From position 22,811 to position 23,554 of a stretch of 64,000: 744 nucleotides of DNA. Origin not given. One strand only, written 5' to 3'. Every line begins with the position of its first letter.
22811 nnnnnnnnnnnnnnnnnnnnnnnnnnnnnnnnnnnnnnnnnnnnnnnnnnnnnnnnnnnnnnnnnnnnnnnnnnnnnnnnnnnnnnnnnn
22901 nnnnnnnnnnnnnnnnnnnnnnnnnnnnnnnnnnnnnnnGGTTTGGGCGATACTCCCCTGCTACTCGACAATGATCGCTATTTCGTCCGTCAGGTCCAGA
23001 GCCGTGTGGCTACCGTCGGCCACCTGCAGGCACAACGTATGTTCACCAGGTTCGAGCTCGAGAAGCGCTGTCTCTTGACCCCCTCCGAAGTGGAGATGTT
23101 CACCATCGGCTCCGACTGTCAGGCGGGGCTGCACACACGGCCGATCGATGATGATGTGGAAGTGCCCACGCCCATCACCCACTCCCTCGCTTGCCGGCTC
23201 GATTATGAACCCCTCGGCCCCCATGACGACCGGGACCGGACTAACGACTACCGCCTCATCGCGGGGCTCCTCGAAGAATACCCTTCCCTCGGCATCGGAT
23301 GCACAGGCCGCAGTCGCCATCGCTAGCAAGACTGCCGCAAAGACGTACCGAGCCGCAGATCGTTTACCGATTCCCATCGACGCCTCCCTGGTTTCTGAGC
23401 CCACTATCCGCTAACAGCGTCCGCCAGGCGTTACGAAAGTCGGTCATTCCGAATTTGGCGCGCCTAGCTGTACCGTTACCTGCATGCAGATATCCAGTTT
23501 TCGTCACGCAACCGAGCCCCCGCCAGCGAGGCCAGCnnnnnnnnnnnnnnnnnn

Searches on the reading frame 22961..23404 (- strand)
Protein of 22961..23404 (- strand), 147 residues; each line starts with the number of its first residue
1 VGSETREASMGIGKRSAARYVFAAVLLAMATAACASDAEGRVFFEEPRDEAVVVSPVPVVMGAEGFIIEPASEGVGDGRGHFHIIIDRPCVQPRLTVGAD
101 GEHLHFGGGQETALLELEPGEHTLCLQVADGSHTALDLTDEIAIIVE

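Call 3: search_protein_families(library=pfam, proteins=[window:22961-23404:-], max_evalue=1)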
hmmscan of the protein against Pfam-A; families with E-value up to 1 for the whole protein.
window:22961-23404:- (147 aa): 4 families
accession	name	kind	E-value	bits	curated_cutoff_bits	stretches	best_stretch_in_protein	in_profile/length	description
PF14347.11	DUF4399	-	4.6e-21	75.4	28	1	59-147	1-91/91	Domain of unknown function (DUF4399)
PF06832.18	BiPBP_C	-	0.06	13.7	26.8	1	94-133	45-85/90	Penicillin-Binding Protein C-terminus Family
PF19625.5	DUF6130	-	0.093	13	23.7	1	112-137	109-134/153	Family of unknown function (DUF6130)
PF15566.12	Imm32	-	0.79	10.1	27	0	99-123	27-48/54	Immunity protein 32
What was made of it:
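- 22961..23404 (-): DUF4399 secreted His-rich protein (147 aa), first gene of the operon in the closer clade. Pfam DUF4399 E=4.6e-21 (call 3).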

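Call 4: search_protein_families(library=ncbifam, proteins=[window:22961-23404:-], max_evalue=1)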
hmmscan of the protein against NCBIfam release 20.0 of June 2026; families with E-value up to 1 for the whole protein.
window:22961-23404:- (147 aa): 0 families
